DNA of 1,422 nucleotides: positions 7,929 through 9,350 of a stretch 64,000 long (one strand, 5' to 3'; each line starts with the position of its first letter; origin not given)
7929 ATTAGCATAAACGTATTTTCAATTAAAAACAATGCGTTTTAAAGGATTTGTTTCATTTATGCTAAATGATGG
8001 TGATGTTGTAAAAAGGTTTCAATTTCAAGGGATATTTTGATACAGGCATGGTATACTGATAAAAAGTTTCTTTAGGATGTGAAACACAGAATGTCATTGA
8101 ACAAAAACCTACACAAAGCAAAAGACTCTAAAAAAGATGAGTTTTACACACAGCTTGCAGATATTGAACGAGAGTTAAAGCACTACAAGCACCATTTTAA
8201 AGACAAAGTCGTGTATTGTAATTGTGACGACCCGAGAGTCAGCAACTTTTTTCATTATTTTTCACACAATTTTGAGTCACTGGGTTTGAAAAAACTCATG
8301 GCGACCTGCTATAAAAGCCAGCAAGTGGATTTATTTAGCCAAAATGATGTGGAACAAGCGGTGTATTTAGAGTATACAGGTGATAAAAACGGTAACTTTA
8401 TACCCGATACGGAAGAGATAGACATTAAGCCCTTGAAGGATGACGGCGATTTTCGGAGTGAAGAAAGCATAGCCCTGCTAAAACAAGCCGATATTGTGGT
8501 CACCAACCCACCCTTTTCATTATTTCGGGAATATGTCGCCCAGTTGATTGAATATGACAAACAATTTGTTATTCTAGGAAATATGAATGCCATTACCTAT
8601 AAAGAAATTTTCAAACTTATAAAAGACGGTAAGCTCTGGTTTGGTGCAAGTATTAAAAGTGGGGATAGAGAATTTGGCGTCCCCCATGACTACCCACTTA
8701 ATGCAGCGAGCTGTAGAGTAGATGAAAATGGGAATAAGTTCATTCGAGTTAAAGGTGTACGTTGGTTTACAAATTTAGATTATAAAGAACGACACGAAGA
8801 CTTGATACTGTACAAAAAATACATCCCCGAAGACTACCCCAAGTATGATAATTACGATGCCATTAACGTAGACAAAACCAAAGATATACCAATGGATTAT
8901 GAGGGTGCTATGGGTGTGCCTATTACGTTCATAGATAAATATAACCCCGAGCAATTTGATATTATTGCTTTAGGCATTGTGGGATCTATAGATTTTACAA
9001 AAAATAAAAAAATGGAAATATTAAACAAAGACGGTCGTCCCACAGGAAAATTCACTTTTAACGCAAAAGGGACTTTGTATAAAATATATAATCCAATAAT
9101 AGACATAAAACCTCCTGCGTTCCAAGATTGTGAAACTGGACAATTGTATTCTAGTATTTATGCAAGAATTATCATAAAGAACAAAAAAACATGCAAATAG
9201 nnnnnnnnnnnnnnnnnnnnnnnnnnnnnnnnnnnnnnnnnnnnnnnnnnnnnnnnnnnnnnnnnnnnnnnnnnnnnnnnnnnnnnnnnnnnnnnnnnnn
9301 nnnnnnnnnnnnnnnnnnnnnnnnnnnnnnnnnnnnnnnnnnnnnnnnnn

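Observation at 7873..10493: Translationally coupled EcoRI-methylase-family MTase + DUF262(ParB-like)-HNH nuclease operon inside an IS-bracketed island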

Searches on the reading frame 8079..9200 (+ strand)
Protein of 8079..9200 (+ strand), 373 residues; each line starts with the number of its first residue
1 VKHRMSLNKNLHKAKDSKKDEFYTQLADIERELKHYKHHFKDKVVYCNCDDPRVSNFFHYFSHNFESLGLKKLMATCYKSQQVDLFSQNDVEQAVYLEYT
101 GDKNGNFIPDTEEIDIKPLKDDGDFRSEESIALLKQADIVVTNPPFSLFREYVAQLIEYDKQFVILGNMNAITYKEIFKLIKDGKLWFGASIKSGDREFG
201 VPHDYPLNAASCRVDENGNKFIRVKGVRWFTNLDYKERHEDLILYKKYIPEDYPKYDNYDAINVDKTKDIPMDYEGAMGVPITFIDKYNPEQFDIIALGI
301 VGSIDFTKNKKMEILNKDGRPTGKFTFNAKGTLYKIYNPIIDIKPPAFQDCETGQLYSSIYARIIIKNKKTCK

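Call 3: search_protein_families(library=pfam, proteins=[window:8079-9200:+], max_evalue=0.01)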
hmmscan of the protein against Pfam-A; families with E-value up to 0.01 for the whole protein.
window:8079-9200:+ (373 aa): 1 family
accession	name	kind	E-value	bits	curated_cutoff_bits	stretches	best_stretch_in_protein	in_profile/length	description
PF13651.11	EcoRI_methylase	-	1.8e-144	481.8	26.4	1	10-369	1-345/345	Adenine-specific methyltransferase EcoRI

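Call 4: search_protein_families(library=padloc, proteins=[window:8079-9200:+], max_evalue=0.01)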
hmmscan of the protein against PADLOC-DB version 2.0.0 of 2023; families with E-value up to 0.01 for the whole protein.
window:8079-9200:+ (373 aa): 1 family
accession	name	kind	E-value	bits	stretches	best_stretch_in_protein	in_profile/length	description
PDLC03297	MTase_II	-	5.5e-126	418.5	1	4-299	3-293/332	Type II methyltransferase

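Call 5: search_protein_families(library=ncbifam, proteins=[window:8079-9200:+], max_evalue=0.01)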
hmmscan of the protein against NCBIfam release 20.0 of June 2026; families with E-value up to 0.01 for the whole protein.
window:8079-9200:+ (373 aa): 0 families

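Call 7: search_solved_structures(query=window:8079-9200:+, max_evalue=1)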
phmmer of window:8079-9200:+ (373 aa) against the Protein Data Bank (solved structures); distinct sequences matched with E-value up to 1: 0.

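Call 24: search_dna_similar(query=window:8091-9200:+, collection=plasmids, mode=protein, max_rows=60, rows=spread)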
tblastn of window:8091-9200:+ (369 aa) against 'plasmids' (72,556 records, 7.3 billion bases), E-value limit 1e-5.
Records with a match: 80; places in all: 86; records where one place covers at least 80% of the query: 28.
Best place of each record, by identity: 60-80% 15; <60% 65.
By first word of the organism name: Enterococcus 12; Lactiplantibacillus 9; Escherichia 6; Raoultella 4; Klebsiella 3; Variovorax 3; Leuconostoc 3; Rhodococcus 3; Apilactobacillus 3; Limosilactobacillus 3; and 25 more.
By predicted mobility (MOB-suite, as given by PLSDB): non-mobilizable 36; mobilizable 30; conjugative 14.
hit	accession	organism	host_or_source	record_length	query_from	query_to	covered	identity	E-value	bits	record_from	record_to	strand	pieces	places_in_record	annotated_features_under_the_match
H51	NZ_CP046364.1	Macrococcoides canis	dog,swabs,ear infection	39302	2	366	99%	58.6%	1e-126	407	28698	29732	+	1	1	adenine-specific methyltransferase EcoRI family protein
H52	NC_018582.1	Gordonia sp. KTR9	-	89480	2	293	79%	70.5%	2e-141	450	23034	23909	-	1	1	adenine-specific methyltransferase EcoRI family protein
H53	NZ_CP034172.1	Chryseobacterium taklimakanense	Homo sapiens,Blood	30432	4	301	81%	62.4%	6e-96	377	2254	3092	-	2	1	none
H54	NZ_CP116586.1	Enterococcus dispar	Bos taurus,whole organism,fecal sample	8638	1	293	79%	61.4%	4e-109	357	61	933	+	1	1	adenine-specific methyltransferase EcoRI family protein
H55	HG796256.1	uncultured bacterium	-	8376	1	305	83%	58.7%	3e-113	369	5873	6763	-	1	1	CDS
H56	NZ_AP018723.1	Thiomicrorhabdus aquaedulcis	-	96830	2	323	87%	55.2%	5e-106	348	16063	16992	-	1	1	none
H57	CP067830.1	Klebsiella pneumoniae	Homo sapiens,urine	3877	2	292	79%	59.7%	1e-108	351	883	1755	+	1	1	adenine-specific methyltransferase EcoRI family protein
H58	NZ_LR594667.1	Variovorax sp. SRS16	linuron-contaminated soil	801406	4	365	98%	47.5%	3e-89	300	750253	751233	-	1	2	adenine-specific methyltransferase EcoRI family protein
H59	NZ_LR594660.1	Variovorax sp. PBL-H6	linuron-contaminated soil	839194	4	365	98%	47.5%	3e-89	300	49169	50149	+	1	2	adenine-specific methyltransferase EcoRI family protein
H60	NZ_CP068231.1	Aeromonas caviae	combined sewer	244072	4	293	79%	58.9%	7e-107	351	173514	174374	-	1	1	adenine-specific methyltransferase EcoRI family protein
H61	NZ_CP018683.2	Vibrio harveyi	Trachinotus ovatus,liver of diseased ...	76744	4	293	79%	58.2%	1e-106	350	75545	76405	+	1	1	adenine-specific methyltransferase EcoRI family protein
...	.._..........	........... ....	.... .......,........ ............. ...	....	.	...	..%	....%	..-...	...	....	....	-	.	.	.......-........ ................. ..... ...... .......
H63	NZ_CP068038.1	Escherichia coli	swine,intestinal tract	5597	2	292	79%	57.0%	7e-102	336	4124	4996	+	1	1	adenine-specific methyltransferase EcoRI family protein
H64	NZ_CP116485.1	Escherichia coli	Homo sapiens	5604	2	292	79%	57.0%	7e-102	336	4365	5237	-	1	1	adenine-specific methyltransferase EcoRI family protein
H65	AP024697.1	Escherichia coli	Homo sapiens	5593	2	292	79%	56.7%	1e-101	336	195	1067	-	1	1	putative adenine-specific methylase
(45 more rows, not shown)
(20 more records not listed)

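Call 26: get_annotated_region(hit=H62, flank=3000)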
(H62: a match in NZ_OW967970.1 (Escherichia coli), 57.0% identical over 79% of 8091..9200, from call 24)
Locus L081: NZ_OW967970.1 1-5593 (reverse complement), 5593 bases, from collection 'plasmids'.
description: Escherichia coli isolate 648 plasmid P4, complete sequence
organism: Escherichia coli (NCBI taxid 562)
taxonomy: Bacteria; Pseudomonadota; Gammaproteobacteria; Enterobacterales; Enterobacteriaceae; Escherichia; Escherichia coli
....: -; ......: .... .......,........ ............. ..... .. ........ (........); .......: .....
typing (MOB-suite, as given by PLSDB): mobilizable; replicon rep_cluster_2350; relaxase MOBP,MOBP
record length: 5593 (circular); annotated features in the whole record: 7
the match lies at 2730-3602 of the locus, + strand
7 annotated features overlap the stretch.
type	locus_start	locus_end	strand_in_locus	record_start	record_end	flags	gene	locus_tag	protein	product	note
CDS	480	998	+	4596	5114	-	-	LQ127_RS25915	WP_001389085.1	MbeB family mobilization protein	-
CDS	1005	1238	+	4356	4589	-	-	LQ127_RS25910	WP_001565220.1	MbeD family mobilization/exclusion protein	-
CDS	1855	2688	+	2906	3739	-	-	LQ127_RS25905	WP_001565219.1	type-2 restriction enzyme EcoRI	-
CDS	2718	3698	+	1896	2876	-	-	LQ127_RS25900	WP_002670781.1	adenine-specific methyltransferase EcoRI family protein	-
CDS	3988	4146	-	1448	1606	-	-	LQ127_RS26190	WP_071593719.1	replication initiation protein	-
CDS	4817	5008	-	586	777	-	-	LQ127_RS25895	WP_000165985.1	Rop family plasmid primer RNA-binding protein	-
CDS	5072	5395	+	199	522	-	-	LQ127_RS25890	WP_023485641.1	MobC family plasmid mobilization relaxosome protein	-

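Call 83: find_homologous_proteins(query=window:8091-9200:+)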
Query window:8091-9200:+ (369 aa): 8000 proteins with E <= 0.001 among 8000 candidates; the best 120 are listed.
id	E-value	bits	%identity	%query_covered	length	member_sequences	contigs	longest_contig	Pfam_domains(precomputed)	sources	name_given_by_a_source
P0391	2.8e-251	851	100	100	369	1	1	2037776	PF13651.12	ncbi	ncbi:MAG: modification methylase [Vampirovibrio sp.]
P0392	5.2e-197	672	80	98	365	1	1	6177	PF13651.12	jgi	-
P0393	1.8e-196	671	80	98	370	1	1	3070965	PF13651.12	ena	-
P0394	1.3e-194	664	78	97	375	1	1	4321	PF13651.12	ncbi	-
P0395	2.5e-194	663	79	97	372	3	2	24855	PF13651.12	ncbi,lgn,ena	-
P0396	4.2e-194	663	78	97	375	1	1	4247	PF13651.12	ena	-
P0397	4.4e-194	663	78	96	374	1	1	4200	PF13651.12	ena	-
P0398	1.8e-193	661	80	100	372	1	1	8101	PF13651.12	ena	-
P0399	5.5e-193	659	78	100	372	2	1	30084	PF13651.12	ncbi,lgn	-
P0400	6.8e-193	659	78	98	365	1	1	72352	PF13651.12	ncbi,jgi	-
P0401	2.8e-192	657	78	97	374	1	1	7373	PF13651.12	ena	-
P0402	3.5e-192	656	78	97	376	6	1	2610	PF13651.12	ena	-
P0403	6.0e-192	656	78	99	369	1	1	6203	PF13651.12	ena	-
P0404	1.3e-191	655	77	100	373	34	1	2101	PF13651.12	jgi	-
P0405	8.9e-189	645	77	97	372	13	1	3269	PF13651.12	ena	-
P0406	1.1e-188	645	76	99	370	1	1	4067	PF13651.12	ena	-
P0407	1.2e-188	645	75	98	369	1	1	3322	PF13651.12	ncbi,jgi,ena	-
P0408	1.8e-188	644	77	95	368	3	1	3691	PF13651.12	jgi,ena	jgi:hypothetical protein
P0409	2.0e-188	644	77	99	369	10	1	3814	PF13651.12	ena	-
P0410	2.7e-188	644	77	99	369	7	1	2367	PF13651.12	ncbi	-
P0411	4.5e-188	643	77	99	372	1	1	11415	PF13651.12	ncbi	-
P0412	1.0e-187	642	78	99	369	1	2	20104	PF13651.12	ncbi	ncbi:MAG: adenine-specific methyltransferase EcoRI family protein [Flavobacterium sp.]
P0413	3.9e-186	637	77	99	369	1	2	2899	PF13651.12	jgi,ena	jgi:hypothetical protein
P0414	6.9e-186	636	75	98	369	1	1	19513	PF13651.12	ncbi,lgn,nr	ncbi:MAG: adenine-specific methyltransferase EcoRI family protein [Bacteroidia bacterium]|nr:adenine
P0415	1.2e-184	632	76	99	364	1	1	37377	PF13651.12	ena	-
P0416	1.3e-184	632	76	98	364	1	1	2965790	PF13651.12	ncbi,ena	-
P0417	3.5e-184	630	74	98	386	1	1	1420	PF13651.12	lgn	-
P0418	4.8e-184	630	-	-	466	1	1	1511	PF02384.23,PF13651.12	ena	-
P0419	3.1e-183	627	74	99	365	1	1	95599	PF13651.12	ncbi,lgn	-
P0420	4.0e-183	627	75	99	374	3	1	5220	PF13651.12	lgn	-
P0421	6.5e-182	623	76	98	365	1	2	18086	PF13651.12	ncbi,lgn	-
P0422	2.8e-181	621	75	98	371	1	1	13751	PF13651.12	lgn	-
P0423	7.8e-181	619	74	99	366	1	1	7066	PF13651.12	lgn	-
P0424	8.1e-181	619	75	98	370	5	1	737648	PF13651.12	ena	-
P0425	5.3e-180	616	73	99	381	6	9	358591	PF13651.12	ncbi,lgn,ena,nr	ncbi:MAG: adenine-specific methyltransferase EcoRI family protein [Bacteroidales bacterium]|nr:adeni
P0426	7.8e-180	616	72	99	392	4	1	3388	PF13651.12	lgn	-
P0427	2.2e-179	614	74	99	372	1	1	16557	PF13651.12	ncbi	-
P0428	1.2e-178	612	73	98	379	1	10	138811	PF13651.12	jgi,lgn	-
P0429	1.6e-176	605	72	98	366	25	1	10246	PF13651.12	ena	-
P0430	1.6e-176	605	72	98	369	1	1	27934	PF13651.12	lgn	-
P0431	1.7e-176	605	72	98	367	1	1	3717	PF13651.12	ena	-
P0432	5.0e-176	603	73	98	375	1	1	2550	PF13651.12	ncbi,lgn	-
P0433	2.4e-175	601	70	99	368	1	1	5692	PF13651.12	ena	-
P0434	8.0e-175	599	73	98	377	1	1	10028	PF13651.12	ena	-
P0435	5.6e-174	597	74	95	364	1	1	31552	PF13651.12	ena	-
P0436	8.2e-174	596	73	100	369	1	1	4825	PF13651.12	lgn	-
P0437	2.0e-173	595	72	99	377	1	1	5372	PF13651.12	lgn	-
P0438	7.9e-173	593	72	98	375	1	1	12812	PF13651.12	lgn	-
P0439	1.7e-172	592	71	98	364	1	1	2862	PF13651.12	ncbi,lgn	-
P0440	2.2e-172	591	71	99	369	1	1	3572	PF13651.12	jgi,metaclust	metaclust:\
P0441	1.0e-171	589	72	97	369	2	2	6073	PF13651.12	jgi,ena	-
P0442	1.1e-171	589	72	97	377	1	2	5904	PF13651.12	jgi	-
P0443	2.8e-171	588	72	97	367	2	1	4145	PF13651.12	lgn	-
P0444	3.6e-171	587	70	98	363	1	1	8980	PF13651.12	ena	-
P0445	5.0e-171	587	71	99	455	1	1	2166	PF13651.12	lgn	-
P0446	5.2e-171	587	72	99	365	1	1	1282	PF13651.12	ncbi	-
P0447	8.4e-171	586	72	98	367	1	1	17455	PF13651.12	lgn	-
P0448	1.1e-170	586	68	99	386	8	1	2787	PF13651.12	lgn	-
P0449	1.2e-170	586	70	98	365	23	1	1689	PF13651.12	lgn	-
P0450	1.7e-170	585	71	98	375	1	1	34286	PF13651.12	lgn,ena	-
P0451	1.9e-170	585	70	98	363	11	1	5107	PF13651.12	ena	-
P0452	6.8e-170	583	72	95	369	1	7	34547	PF13651.12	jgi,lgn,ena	-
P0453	9.5e-170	583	72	97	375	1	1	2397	PF13651.12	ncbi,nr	ncbi:adenine-specific methyltransferase EcoRI family protein [Candidatus Parcubacteria bacterium]|nr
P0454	1.1e-169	582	67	98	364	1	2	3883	PF13651.12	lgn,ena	-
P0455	2.1e-169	581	71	100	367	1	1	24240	PF13651.12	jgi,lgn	-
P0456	2.6e-169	581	70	98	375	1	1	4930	PF13651.12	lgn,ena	-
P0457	3.8e-169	581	70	98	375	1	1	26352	PF13651.12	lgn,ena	-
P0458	4.0e-169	581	73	98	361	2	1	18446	PF13651.12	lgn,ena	-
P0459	5.5e-169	580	72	99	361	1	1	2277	PF13651.12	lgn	-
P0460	9.9e-169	579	67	98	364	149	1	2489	PF13651.12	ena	-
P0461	1.3e-168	579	84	79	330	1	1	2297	PF13651.12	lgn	-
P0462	1.5e-168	579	72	96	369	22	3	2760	PF13651.12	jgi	jgi:hypothetical protein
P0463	1.6e-168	579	67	98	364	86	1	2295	PF13651.12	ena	-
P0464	3.3e-168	578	70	98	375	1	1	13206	PF13651.12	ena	-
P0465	3.9e-168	577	73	99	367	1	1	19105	PF13651.12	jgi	-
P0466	4.2e-168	577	70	99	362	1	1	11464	PF13651.12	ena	-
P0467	5.4e-168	577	72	99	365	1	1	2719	PF13651.12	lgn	-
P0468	9.9e-168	576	69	97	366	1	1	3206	PF13651.12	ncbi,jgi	jgi:hypothetical protein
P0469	1.1e-167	576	70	98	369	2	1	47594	PF13651.12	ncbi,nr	ncbi:MAG: adenine-specific methyltransferase EcoRI family protein [Ignavibacteriales bacterium]|nr:a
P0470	1.3e-167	576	85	78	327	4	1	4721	PF13651.12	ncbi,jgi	jgi:hypothetical protein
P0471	1.5e-167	575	70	99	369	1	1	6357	PF13651.12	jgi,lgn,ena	-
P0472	1.7e-167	575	70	99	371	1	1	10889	PF13651.12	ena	-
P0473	2.1e-167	575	70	98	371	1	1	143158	PF13651.12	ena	-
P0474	2.7e-167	575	67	98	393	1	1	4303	PF13651.12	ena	-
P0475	3.0e-167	574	72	96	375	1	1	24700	PF13651.12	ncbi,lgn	-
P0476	3.1e-167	574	67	98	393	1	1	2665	PF13651.12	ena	-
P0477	3.8e-167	574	67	98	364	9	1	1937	PF13651.12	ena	-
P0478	4.5e-167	574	67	98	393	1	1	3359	PF13651.12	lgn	-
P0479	4.8e-167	574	71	99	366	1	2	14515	PF13651.12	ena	-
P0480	6.6e-167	573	72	98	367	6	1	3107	PF13651.12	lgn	-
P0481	1.4e-166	572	69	99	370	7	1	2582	PF13651.12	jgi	jgi:hypothetical protein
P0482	1.8e-166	572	69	99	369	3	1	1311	PF13651.12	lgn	-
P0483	1.8e-166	572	70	98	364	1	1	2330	PF13651.12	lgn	-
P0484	2.9e-166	571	69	99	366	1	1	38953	PF13651.12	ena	-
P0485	4.8e-166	570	71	98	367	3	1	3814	PF13651.12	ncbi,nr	ncbi:MAG: adenine-specific methyltransferase EcoRI family protein [Candidatus Pacebacteria bacterium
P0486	5.7e-166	570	70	98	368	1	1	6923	PF13651.12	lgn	-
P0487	7.8e-166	570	71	98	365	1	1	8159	PF13651.12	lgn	-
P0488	1.2e-165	569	70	98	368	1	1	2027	PF13651.12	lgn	-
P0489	2.2e-165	568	72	99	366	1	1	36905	PF13651.12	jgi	jgi:Adenine-specific methyltransferase EcoRI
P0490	3.6e-165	568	70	99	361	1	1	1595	PF13651.12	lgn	-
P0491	4.5e-165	567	68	99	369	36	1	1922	PF13651.12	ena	-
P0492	5.2e-165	567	71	99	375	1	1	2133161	PF13651.12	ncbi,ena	-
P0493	5.7e-165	567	70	98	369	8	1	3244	PF13651.12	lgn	-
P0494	9.1e-165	566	66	99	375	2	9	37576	PF13651.12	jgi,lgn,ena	jgi:hypothetical protein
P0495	1.1e-164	566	70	99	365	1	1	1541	PF13651.12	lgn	-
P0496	1.9e-164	565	71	98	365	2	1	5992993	PF13651.12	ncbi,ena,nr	nr:adenine-specific methyltransferase EcoRI family protein [uncultured Carboxylicivirga sp.]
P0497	2.6e-164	565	69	99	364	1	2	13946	PF13651.12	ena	-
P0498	3.9e-164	564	70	99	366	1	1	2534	PF13651.12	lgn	-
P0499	5.1e-164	564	70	99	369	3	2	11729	PF13651.12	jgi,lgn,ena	-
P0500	5.7e-164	564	69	99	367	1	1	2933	PF13651.12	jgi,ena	jgi:hypothetical protein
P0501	7.4e-164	563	82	80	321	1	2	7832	PF13651.12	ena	-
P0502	7.9e-164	563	68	99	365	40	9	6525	PF13651.12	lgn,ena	-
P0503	9.3e-164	563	68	99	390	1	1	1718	PF13651.12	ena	-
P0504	1.1e-163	563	82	80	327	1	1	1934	PF13651.12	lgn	-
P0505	1.1e-163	563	68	100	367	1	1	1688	PF13651.12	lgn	-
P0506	1.4e-163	562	71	98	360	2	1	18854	PF13651.12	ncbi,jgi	jgi:hypothetical protein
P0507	1.6e-163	562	71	98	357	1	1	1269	PF13651.12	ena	-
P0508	1.8e-163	562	69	99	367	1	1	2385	PF13651.12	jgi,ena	-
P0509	2.0e-163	562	68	98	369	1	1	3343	PF13651.12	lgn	-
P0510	2.4e-163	562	70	98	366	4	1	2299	PF13651.12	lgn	-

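Call 84: find_encoding_contigs(protein=P0391, flank=5000, max_places=2)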
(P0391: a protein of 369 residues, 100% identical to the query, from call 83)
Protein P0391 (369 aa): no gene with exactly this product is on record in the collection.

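Call 85: find_encoding_contigs(protein=P0393, flank=4000, max_places=2)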
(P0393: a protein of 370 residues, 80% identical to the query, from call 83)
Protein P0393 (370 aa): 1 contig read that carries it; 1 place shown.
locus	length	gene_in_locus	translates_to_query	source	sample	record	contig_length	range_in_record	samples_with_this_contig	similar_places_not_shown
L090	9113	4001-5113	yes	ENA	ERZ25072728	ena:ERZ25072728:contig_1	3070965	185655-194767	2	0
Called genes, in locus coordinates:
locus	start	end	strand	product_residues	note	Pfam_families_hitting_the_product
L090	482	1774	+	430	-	PF01266:DAO, PF01946:Thi4 (weak), PF13450:NAD_binding_8 (weak)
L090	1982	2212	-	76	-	PF13495:Phage_int_SAM_4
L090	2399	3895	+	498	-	-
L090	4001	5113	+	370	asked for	PF13651:EcoRI_methylase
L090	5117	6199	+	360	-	PF03235:GmrSD_N, PF01844:HNH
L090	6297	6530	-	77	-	-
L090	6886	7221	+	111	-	PF10387:DUF2442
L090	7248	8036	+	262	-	-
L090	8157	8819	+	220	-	PF13468:Glyoxalase_3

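Call 86: find_encoding_contigs(protein=P0400, flank=4000, max_places=2)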
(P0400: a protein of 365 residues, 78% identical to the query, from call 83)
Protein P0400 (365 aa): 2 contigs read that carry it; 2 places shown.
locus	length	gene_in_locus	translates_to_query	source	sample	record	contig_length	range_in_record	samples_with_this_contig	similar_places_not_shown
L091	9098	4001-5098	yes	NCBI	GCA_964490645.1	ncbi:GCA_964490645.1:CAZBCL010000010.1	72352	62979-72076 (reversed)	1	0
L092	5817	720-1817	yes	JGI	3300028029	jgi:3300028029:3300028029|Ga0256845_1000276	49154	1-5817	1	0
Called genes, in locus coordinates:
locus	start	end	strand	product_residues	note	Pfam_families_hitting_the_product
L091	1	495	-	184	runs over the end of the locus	PF00027:cNMP_binding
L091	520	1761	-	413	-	-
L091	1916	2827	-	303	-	PF00753:Lactamase_B (faint)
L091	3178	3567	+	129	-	PF00376:MerR (weak), PF13411:MerR_1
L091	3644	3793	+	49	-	-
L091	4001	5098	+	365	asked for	PF13651:EcoRI_methylase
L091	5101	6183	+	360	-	PF03235:GmrSD_N, PF01844:HNH, PF14279:HNH_5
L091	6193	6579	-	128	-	-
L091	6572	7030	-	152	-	PF13274:SocA_Panacea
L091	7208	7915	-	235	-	-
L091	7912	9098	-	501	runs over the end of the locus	-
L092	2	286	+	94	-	?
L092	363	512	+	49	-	-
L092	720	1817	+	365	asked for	PF13651:EcoRI_methylase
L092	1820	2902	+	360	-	PF03235:GmrSD_N, PF01844:HNH, PF14279:HNH_5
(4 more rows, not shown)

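Call 87: find_encoding_contigs(protein=P0416, flank=4000, max_places=2)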
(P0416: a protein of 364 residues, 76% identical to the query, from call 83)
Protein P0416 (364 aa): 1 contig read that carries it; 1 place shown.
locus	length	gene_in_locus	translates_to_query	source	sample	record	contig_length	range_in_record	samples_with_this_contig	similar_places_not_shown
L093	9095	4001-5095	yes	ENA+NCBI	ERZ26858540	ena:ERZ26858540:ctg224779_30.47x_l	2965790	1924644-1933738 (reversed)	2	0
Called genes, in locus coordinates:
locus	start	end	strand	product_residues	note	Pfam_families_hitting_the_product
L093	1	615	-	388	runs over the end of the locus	PF02463:SMC_N (faint), PF13175:AAA_15 (faint), PF13476:AAA_23, PF13304:AAA_21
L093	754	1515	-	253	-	-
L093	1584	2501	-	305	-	PF01715:IPPT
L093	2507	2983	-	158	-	PF13545:HTH_Crp_2 (faint), PF01325:Fe_dep_repress, PF01047:MarR (weak), PF01978:TrmB (faint), PF12802:MarR_2 (weak), PF02742:Fe_dep_repr_C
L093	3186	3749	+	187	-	-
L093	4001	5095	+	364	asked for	PF13651:EcoRI_methylase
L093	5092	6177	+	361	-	PF03235:GmrSD_N, PF01844:HNH, PF14279:HNH_5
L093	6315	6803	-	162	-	PF00175:NAD_binding_1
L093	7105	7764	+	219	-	PF12762:DDE_Tnp_IS1595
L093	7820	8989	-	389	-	PF13173:AAA_14, PF13635:DUF4143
